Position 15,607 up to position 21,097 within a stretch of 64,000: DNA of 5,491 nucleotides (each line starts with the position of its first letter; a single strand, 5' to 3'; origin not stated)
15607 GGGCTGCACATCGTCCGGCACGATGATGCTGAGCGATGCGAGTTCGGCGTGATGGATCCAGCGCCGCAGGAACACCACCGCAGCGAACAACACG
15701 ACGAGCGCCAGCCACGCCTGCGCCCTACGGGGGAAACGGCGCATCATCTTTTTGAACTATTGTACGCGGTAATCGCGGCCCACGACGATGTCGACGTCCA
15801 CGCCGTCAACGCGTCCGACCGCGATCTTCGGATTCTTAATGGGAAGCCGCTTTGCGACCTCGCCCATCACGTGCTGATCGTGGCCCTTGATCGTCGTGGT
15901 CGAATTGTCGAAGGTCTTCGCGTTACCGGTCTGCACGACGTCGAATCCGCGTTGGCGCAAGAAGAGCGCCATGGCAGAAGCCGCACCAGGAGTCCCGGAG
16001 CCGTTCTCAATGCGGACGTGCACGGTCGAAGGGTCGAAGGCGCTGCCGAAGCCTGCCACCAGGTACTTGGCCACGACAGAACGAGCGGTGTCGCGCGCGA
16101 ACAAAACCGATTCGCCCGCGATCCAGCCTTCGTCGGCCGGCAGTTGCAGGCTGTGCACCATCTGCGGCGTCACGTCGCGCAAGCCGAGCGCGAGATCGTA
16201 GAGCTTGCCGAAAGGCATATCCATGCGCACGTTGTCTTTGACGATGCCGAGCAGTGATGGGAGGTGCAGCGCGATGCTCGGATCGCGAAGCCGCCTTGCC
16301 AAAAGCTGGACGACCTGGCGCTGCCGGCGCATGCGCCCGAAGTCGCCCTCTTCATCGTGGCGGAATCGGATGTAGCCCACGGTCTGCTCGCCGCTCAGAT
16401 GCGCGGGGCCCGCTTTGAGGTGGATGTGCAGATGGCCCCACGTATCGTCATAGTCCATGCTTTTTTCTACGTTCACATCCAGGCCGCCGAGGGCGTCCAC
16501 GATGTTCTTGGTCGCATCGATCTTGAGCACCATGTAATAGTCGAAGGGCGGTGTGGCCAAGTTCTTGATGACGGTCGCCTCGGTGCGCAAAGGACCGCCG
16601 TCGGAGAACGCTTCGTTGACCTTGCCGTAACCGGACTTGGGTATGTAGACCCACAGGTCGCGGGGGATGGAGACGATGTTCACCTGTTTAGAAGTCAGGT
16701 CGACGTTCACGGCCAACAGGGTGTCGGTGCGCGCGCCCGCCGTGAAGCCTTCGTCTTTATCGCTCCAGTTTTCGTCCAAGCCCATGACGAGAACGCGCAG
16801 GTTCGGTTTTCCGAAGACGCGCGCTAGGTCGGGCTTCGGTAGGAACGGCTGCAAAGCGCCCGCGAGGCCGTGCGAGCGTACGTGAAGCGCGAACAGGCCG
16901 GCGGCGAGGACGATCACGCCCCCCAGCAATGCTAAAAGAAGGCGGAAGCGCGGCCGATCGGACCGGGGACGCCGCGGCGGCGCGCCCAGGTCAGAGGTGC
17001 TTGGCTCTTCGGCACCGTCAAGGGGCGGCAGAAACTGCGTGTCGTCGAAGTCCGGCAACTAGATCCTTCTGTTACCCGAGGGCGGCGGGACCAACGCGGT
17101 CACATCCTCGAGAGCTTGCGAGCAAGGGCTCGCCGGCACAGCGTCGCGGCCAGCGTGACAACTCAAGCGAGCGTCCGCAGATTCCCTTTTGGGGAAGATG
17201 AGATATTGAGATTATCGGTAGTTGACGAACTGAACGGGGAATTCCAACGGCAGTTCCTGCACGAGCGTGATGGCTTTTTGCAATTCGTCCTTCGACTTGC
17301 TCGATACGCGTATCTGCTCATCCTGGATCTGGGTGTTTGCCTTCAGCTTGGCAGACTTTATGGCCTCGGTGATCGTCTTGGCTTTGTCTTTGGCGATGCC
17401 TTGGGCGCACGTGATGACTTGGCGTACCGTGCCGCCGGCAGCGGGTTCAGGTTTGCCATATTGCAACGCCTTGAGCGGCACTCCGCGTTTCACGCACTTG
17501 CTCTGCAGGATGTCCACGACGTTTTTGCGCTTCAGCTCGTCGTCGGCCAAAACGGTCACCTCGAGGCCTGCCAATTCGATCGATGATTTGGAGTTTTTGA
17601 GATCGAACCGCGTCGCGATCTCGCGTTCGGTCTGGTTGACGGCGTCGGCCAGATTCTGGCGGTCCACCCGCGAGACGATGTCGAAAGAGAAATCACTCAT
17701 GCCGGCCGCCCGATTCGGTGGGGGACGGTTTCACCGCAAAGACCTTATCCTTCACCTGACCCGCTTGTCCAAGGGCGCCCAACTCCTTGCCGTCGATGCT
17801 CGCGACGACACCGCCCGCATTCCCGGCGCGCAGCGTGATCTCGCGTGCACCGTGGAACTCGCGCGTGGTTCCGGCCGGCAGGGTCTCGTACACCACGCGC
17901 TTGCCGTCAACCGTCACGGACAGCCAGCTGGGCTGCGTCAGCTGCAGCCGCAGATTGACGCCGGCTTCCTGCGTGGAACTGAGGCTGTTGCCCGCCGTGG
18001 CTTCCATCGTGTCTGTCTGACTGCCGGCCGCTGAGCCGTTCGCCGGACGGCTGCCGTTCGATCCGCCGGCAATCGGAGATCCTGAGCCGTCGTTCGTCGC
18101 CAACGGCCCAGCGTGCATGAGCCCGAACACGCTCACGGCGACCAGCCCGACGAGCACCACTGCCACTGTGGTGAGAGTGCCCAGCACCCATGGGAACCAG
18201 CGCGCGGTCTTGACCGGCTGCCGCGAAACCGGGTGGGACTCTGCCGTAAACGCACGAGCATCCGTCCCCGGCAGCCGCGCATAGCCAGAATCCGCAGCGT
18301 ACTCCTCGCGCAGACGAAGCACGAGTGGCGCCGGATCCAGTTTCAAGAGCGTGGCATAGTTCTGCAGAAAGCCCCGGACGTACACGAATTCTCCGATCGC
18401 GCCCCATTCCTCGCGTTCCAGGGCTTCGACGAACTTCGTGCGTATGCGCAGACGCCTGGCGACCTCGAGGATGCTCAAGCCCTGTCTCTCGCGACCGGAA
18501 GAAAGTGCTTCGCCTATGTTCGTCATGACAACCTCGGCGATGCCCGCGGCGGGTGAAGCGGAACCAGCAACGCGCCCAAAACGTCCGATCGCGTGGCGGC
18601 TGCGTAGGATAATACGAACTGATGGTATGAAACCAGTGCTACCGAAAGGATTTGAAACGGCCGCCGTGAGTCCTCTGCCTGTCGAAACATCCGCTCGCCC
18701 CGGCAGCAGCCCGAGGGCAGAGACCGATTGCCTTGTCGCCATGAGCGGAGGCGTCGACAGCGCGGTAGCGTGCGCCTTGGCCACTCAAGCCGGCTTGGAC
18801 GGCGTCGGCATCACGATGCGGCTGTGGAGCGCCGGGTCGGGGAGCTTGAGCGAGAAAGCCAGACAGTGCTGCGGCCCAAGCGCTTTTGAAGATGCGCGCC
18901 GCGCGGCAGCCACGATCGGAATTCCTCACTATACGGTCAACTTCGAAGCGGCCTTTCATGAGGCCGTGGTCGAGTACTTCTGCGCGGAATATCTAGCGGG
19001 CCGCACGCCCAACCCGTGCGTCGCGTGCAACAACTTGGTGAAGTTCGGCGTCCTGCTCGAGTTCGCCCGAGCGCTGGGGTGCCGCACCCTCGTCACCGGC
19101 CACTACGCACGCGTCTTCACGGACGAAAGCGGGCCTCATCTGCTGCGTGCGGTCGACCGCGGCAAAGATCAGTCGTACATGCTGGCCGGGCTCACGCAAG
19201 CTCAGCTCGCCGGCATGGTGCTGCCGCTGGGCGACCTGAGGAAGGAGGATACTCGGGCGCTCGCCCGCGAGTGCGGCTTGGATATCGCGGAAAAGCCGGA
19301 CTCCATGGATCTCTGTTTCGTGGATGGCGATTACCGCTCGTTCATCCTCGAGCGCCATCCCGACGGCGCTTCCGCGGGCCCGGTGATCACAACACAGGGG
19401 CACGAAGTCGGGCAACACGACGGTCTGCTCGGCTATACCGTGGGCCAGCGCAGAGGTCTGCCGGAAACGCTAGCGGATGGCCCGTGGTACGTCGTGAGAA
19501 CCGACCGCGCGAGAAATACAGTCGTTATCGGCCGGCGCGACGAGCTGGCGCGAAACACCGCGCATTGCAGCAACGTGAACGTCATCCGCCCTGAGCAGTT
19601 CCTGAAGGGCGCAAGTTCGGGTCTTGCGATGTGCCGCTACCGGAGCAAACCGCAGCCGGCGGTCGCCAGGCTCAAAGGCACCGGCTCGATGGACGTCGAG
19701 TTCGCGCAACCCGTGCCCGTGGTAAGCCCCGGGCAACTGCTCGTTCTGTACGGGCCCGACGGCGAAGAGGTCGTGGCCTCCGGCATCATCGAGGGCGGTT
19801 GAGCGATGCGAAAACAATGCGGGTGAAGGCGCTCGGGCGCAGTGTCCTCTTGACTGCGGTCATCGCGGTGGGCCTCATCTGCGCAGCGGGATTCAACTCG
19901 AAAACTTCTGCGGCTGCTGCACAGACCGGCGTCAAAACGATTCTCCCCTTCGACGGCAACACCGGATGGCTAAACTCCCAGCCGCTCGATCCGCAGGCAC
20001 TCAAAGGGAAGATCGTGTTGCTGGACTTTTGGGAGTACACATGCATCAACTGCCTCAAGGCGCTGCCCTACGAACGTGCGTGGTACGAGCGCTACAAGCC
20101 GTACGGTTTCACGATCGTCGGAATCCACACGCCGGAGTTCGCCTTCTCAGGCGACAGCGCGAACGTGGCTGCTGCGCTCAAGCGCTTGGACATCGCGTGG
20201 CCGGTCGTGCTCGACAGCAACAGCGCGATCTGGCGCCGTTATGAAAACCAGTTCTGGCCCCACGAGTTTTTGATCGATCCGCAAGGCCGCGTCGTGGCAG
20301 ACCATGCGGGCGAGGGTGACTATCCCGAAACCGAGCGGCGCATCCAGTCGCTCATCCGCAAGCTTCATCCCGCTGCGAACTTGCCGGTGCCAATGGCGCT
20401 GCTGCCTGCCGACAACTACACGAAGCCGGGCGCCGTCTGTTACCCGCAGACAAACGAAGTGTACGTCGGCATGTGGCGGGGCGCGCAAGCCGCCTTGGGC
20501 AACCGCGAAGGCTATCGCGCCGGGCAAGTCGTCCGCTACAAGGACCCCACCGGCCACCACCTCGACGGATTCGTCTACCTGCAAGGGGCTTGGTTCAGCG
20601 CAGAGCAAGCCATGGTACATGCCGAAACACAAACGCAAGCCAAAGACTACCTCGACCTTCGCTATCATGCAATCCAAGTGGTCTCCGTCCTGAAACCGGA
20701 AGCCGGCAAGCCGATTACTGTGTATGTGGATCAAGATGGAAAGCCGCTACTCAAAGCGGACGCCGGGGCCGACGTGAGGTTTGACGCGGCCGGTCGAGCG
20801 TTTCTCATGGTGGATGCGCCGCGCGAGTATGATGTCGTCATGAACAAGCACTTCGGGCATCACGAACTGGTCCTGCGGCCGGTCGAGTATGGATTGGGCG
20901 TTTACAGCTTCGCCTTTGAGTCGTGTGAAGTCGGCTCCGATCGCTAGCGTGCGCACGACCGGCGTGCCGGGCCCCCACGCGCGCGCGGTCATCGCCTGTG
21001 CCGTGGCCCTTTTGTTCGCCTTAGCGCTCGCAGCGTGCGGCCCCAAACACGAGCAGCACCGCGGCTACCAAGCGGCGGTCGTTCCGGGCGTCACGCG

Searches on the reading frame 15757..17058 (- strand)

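Call 13: search_protein_families(library=pfam, proteins=[window:15757-17058:-], max_evalue=0.00001)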
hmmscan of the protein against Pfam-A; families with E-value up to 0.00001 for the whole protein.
window:15757-17058:- (433 aa): 2 families
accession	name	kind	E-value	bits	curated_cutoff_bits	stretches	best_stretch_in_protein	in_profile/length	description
PF03816.19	LytR_cpsA_psr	-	4.7e-38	131.1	24.6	1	110-257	1-148/150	LytR_cpsA_psr family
PF13399.11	LytR_C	-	5.4e-14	53.3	22.2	1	345-430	1-86/86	LytR cell envelope-related transcriptional attenuator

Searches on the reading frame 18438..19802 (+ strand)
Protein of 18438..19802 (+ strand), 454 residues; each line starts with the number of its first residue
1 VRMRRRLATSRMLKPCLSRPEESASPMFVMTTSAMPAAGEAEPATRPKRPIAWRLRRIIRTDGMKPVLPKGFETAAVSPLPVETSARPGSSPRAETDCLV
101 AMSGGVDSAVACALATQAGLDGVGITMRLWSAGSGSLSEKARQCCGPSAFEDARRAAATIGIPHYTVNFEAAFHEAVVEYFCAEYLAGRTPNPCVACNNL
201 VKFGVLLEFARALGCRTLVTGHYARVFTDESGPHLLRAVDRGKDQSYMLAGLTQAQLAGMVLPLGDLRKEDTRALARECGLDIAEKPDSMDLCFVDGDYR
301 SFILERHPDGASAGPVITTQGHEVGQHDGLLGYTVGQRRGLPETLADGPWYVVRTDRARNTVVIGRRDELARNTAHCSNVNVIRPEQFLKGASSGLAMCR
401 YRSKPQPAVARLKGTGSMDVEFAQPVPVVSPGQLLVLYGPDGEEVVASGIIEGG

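Call 13: search_protein_families(library=pfam, proteins=[window:18438-19802:+], max_evalue=0.00001)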
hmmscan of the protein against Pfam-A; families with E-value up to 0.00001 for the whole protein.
window:18438-19802:+ (454 aa): 3 families
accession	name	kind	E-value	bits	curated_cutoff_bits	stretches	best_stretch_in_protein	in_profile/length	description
PF03054.22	tRNA_Me_trans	-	5.6e-66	222.5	20.6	1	98-296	3-201/202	tRNA methyl transferase HUP domain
PF20259.3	tRNA_Me_trans_M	-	8.5e-16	57.7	27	1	311-366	10-66/66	tRNA methyl transferase PRC-barrel domain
PF20258.4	tRNA_Me_trans_C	-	1.2e-09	38.8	20.6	1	397-451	25-77/77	Aminomethyltransferase beta-barrel domain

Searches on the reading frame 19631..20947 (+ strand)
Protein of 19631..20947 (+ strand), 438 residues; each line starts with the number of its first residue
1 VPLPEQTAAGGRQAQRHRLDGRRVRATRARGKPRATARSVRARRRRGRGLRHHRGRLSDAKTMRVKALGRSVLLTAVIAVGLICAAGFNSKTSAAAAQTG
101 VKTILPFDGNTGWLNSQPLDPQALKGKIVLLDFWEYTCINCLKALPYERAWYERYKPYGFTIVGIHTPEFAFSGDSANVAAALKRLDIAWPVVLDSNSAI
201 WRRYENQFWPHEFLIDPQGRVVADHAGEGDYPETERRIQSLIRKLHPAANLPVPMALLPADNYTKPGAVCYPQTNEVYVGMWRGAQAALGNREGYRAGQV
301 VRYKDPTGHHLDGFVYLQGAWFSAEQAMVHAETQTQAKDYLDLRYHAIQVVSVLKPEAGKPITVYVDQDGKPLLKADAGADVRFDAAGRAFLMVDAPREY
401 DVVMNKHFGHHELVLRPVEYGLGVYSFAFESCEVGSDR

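Call 13: search_protein_families(library=pfam, proteins=[window:19631-20947:+], max_evalue=0.00001)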
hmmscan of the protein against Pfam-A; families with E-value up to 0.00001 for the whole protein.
window:19631-20947:+ (438 aa): 4 families
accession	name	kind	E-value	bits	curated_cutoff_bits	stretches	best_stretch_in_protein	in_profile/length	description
PF17991.7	Thioredoxin_10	-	4.2e-16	60.2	27.1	1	274-429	1-141/142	Thioredoxin like C-terminal domain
PF08534.16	Redoxin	-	1e-10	42.1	26.6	1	115-230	17-137/148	Redoxin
PF00578.27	AhpC-TSA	-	1.8e-09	38.1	26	1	121-222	20-122/124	AhpC/TSA family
PF13905.12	Thioredoxin_8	-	1.9e-07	31.8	27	1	126-221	1-94/94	Thioredoxin-like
